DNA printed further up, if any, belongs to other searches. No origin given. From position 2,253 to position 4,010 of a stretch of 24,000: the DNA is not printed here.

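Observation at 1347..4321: Translationally coupled ParA/MinD + tandem-RHH + polytopic membrane + anchored sequon-rich protein operon, divergent from the archaellum operon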

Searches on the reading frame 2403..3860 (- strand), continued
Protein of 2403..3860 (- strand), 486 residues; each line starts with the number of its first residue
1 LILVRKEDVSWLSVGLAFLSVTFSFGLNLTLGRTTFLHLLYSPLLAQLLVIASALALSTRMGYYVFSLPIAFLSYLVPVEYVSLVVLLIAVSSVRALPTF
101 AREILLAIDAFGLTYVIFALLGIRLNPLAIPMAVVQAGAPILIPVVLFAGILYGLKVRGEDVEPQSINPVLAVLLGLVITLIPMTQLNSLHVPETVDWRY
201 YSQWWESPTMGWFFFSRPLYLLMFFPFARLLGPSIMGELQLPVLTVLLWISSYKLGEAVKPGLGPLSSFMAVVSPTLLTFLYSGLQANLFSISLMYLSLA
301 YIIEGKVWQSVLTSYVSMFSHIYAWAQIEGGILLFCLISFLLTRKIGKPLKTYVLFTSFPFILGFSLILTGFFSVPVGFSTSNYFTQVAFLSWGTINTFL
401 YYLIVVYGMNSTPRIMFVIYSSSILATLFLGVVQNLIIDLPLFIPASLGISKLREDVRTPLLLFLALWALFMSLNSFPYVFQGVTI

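Call 40: search_protein_representatives(alignment_id=A1)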
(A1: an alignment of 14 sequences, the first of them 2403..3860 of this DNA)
Query: 14 sequences, 482 profile positions. Proteins with E-value up to 0.001 (for the whole library): 154; up to 1e-10: 55; up to 1e-30: 10. The best 150 are listed.
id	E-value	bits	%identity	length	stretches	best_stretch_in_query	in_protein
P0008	1.3e-208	710.4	-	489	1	2-481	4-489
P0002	1.0e-192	658.0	-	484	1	1-482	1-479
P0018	5.0e-173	593.0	-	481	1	3-482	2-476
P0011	1.9e-168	578.0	-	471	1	12-479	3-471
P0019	3.3e-142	491.4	-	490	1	5-480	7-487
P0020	5.0e-141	487.5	-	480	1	4-479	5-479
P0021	7.8e-73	262.6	-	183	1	304-482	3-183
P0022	1.3e-41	159.7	-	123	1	364-482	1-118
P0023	1.0e-31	127.0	-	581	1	169-479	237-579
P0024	5.9e-31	124.5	-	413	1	157-473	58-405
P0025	2.9e-30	122.2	-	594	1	168-480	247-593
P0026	2.3e-28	116.0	-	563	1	168-474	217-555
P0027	1.5e-27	113.3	-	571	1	170-468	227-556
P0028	6.0e-27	111.3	-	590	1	137-473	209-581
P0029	6.9e-27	111.1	-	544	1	174-465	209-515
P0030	8.0e-27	110.9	-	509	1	175-477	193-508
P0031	3.9e-26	108.6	-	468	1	122-479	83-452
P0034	9.8e-25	104.0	-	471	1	44-478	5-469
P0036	6.5e-24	101.3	-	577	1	31-479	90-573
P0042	1.0e-21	94.1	-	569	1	10-479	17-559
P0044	3.9e-19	85.5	-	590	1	10-470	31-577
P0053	1.2e-15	74.1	-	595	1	14-479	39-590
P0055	1.4e-14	70.5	-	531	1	20-479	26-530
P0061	1.3e-12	64.1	-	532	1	13-479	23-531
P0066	4.2e-11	59.0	-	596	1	26-477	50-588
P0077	1.8e-09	53.7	-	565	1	26-479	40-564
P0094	9.6e-08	48.0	-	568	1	34-479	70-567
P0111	8.1e-07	44.9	-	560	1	10-472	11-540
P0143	3.6e-05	39.5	-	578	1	10-477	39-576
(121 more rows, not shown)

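Call 42: search_protein_families(library=pfam, alignment_id=A5, max_evalue=0.01)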
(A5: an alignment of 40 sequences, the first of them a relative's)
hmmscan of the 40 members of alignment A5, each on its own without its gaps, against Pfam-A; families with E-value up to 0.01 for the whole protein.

A. member 1, P0023 (581 aa): 0 families

B. families by the number of members that match (of 40 scanned): 3 families
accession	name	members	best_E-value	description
PF13231.12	PMT_2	4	6.7e-06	Dolichyl-phosphate-mannose-protein mannosyltransferase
PF02516.20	STT3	2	3.3e-05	Oligosaccharyl transferase STT3, N-terminal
PF20176.3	DUF6541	1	0.00037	Family of unknown function (DUF6541)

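Call 43: list_cluster_members(proteins=[P0023, P0025, P0026, P0028, P0031, P0034, P0036, P0042, P0044, P0053])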
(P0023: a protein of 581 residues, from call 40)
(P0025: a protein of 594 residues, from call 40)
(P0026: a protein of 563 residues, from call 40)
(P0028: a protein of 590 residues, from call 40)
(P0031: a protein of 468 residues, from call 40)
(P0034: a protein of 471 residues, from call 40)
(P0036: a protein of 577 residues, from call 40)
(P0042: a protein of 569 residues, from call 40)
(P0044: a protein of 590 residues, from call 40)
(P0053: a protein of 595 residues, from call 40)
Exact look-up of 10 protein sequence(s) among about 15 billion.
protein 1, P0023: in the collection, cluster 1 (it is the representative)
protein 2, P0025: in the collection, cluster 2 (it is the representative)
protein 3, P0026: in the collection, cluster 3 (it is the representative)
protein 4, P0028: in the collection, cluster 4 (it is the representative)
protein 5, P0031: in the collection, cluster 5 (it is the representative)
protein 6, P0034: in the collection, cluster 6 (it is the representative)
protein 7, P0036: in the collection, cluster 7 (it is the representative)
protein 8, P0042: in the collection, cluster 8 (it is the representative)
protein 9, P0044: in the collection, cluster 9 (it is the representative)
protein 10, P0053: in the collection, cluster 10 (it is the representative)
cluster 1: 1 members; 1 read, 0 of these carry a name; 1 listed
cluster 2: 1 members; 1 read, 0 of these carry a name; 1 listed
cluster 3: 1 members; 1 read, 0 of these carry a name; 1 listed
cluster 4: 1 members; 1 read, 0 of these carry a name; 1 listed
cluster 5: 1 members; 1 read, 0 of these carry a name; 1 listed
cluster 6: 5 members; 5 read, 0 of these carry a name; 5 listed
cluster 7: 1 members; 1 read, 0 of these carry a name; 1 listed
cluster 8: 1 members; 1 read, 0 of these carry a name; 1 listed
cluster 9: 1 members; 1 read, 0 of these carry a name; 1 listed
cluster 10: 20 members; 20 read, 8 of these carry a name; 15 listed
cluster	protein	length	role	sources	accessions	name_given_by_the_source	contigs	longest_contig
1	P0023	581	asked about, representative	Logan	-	-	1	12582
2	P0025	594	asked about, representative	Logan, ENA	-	-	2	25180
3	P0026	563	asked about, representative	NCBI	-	-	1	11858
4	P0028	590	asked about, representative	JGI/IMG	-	-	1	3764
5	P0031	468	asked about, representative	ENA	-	-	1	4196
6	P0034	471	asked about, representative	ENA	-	-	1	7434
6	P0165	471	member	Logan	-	-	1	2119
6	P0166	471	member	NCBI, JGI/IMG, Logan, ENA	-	-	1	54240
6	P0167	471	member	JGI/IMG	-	-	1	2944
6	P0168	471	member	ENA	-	-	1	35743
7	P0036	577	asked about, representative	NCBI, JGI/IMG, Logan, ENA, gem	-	-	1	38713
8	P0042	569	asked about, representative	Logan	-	-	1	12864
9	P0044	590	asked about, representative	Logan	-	-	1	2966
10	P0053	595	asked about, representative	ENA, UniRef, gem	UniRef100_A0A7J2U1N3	Glycosyltransferase RgtA/B/C/D-like domain-containing protein n=1 Tax=Ignisphaera ...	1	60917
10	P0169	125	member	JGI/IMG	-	hypothetical protein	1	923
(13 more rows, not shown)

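Call 44: find_encoding_contigs(protein=P0036, flank=8000, max_places=1)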
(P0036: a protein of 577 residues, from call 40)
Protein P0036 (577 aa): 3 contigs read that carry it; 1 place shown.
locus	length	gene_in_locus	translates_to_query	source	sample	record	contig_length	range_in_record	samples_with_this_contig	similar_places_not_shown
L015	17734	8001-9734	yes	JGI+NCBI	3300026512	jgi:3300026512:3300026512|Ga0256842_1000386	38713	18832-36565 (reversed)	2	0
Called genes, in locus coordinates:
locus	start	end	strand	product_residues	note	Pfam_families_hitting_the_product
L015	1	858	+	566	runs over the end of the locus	PF00482:T2SSF (faint)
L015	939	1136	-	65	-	PF13412:HTH_24 (weak), PF08279:HTH_11 (weak), PF12802:MarR_2 (weak), PF09339:HTH_IclR (weak)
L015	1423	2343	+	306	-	PF07885:Ion_trans_2, PF02254:TrkA_N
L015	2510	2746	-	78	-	-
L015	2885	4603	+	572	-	-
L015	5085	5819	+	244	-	PF00535:Glycos_transf_2, PF13641:Glyco_tranf_2_3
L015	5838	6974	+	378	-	PF13439:Glyco_transf_4, PF13579:Glyco_trans_4_4 (weak), PF20706:GT4-conflict, PF00534:Glycos_transf_1, PF13692:Glyco_trans_1_4, PF13524:Glyco_trans_1_2 (weak)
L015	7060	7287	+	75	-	-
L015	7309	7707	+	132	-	-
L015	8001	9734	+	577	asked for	-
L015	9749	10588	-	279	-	PF13641:Glyco_tranf_2_3, PF00535:Glycos_transf_2, PF10111:Glyco_tranf_2_2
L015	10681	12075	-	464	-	PF01943:Polysacc_synt (weak)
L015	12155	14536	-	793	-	-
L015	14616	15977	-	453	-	-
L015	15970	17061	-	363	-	PF13229:Beta_helix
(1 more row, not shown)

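Call 45: find_encoding_contigs(protein=P0025, flank=8000, max_places=1)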
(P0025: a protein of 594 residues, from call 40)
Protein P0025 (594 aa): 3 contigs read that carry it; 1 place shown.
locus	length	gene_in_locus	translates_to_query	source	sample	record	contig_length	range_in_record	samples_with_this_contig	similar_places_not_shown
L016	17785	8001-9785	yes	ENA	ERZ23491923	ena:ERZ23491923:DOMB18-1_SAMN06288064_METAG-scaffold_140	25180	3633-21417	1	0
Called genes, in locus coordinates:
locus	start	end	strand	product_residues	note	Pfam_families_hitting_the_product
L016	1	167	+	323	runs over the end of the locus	PF02779:Transket_pyr, PF02780:Transketolase_C, PF22613:Transketolase_C_1 (faint)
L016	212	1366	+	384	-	PF00465:Fe-ADH, PF13685:Fe-ADH_2, PF25137:ADH_Fe_C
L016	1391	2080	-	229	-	PF03587:EMG1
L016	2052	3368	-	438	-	PF13439:Glyco_transf_4, PF13579:Glyco_trans_4_4 (faint), PF00534:Glycos_transf_1, PF13692:Glyco_trans_1_4, PF13524:Glyco_trans_1_2 (weak)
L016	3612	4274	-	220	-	-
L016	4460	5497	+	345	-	PF07690:MFS_1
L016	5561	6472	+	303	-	-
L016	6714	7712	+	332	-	PF00586:AIRS, PF02769:AIRS_C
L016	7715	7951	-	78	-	-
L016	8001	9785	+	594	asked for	-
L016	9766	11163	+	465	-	PF01663:Phosphodiest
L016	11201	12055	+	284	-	PF17284:Spermine_synt_N, PF01564:Spermine_synth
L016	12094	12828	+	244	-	PF00009:GTP_EFTU (faint), PF00448:SRP54 (faint), PF03029:ATP_bind_1, PF03266:NTPase_1 (weak), PF13191:AAA_16 (faint)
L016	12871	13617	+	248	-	-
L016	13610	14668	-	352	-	PF07854:DUF1646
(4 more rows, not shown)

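Call 72: search_solved_structures(query=A5, max_evalue=10, show_alignments=2)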
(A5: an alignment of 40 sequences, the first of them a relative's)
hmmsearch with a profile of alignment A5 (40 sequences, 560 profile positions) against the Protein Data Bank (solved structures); distinct sequences matched with E-value up to 10: 3.
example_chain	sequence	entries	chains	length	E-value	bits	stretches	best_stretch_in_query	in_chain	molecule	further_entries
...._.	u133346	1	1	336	0.27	13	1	82-229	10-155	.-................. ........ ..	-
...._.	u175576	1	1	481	0.49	12.1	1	81-229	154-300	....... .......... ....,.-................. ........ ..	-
7x5h_R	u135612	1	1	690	0.65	11.7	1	80-229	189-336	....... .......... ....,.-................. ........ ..,hydroxytryptamine receptor 5A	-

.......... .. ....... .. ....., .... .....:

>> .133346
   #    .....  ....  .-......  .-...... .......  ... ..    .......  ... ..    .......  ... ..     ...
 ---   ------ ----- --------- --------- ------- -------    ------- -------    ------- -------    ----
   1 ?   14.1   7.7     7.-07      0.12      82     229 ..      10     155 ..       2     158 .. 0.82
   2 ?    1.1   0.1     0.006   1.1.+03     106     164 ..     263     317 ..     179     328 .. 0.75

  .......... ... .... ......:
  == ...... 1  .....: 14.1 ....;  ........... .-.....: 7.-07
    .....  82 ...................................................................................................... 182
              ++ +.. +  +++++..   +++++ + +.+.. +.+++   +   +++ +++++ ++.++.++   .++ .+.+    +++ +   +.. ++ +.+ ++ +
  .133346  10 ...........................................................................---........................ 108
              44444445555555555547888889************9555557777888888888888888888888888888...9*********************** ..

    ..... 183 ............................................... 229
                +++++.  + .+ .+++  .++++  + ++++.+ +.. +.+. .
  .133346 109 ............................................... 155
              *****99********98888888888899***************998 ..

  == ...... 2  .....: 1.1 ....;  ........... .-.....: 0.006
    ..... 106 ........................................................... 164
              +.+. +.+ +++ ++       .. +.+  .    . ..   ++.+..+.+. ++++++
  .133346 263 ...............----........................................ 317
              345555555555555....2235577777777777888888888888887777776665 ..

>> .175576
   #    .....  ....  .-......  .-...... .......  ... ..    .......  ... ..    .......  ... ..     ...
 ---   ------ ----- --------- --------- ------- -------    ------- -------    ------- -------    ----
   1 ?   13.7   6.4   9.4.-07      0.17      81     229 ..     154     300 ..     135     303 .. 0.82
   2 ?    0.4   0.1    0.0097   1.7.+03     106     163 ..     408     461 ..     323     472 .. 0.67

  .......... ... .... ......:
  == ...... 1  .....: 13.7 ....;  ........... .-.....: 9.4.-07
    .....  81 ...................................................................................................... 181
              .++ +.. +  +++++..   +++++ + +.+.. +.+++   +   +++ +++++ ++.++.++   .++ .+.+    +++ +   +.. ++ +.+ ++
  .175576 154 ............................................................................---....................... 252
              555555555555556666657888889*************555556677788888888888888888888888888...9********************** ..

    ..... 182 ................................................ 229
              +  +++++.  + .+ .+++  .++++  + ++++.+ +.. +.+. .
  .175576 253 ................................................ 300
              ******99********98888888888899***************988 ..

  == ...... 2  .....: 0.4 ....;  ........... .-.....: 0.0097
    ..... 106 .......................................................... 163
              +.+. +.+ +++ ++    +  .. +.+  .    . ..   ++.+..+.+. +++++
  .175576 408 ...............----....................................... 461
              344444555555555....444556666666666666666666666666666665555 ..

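Call 73: search_protein_families(library=pfam, proteins=[P0053, P0042, P0044, P0055, P0061, P0066, P0077, P0094, P0111, P0143], max_evalue=0.1)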
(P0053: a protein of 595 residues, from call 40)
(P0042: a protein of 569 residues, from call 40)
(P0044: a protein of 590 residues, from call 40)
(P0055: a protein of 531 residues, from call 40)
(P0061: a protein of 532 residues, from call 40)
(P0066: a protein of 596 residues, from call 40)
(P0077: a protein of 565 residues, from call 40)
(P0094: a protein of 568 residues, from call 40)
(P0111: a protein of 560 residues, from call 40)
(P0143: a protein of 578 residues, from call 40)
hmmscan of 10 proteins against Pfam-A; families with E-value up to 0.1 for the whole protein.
P0053 (595 aa): 0 families

P0042 (569 aa): 2 families
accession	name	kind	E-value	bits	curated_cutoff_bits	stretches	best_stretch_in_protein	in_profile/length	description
PF13231.12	PMT_2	-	0.00083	20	26.1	1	296-419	29-154/160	Dolichyl-phosphate-mannose-protein mannosyltransferase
PF09323.15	DUF1980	-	0.033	15.1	25.9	1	143-199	4-60/110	DUF1980 N-terminal domain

P0044 (590 aa): 0 families

P0055 (531 aa): 0 families

P0061 (532 aa): 0 families

P0066 (596 aa): 1 family
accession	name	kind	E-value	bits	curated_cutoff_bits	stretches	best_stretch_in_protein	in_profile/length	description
PF19382.4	DUF5957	-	0.05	14.1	23.8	1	225-246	13-34/59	Family of unknown function (DUF5957)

P0077 (565 aa): 1 family
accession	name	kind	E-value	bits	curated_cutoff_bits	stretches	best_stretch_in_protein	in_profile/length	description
PF04241.20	DUF423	-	0.017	15.8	25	1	477-520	29-71/86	Protein of unknown function (DUF423)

P0094 (568 aa): 1 family
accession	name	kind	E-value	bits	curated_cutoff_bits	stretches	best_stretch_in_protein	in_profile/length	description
PF06422.18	PDR_CDR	-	0.053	13.8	20.5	0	63-95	44-76/92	CDR ABC transporter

P0111 (560 aa): 0 families

P0143 (578 aa): 0 families

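Call 74: find_encoding_contigs(protein=P0034, flank=9000, max_places=2)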
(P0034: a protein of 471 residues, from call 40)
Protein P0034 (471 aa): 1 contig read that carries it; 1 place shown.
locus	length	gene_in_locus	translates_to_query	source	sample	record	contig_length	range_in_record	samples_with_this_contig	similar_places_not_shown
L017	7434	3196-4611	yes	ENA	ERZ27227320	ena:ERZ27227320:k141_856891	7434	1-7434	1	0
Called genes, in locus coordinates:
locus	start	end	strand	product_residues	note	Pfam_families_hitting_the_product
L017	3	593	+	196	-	?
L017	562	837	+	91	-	-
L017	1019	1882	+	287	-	-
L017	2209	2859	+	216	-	-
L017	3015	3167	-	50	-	-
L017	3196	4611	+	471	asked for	-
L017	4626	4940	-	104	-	-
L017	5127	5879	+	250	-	PF00535:Glycos_transf_2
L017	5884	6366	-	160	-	PF01850:PIN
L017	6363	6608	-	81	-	-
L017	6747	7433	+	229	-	?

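Call 75: find_encoding_contigs(protein=P0053, flank=9000, max_places=1)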
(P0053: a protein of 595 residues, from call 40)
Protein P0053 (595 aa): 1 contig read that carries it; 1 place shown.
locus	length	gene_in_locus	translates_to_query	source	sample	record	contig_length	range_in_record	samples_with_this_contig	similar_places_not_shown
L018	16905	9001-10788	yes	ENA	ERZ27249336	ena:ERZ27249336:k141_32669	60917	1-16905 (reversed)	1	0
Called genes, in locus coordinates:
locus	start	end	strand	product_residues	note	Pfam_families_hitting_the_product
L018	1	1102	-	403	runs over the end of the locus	PF00535:Glycos_transf_2, PF13641:Glyco_tranf_2_3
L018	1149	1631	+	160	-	-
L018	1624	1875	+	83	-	-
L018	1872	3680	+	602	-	-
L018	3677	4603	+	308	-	PF09822:ABC_transp_aux (weak), PF14258:DUF4350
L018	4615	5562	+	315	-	PF20030:bpMoxR, PF00158:Sigma54_activat (weak), PF00493:MCM (faint), PF05496:RuvB_N (weak), PF00004:AAA, PF07726:AAA_3, PF07728:AAA_5, PF17863:AAA_lid_2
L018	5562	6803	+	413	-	-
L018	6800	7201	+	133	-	-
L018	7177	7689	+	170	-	PF07760:DUF1616 (weak)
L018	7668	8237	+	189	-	PF07760:DUF1616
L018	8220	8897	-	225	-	-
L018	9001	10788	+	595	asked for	-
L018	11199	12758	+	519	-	PF02811:PHP (weak)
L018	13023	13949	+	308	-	PF01073:3Beta_HSD, PF01370:Epimerase, PF02719:Polysacc_synt_2, PF04321:RmlD_sub_bind, PF05368:NmrA, PF07993:NAD_binding_4, PF13460:NAD_binding_10, PF16363:GDP_Man_Dehyd, +1 more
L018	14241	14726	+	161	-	-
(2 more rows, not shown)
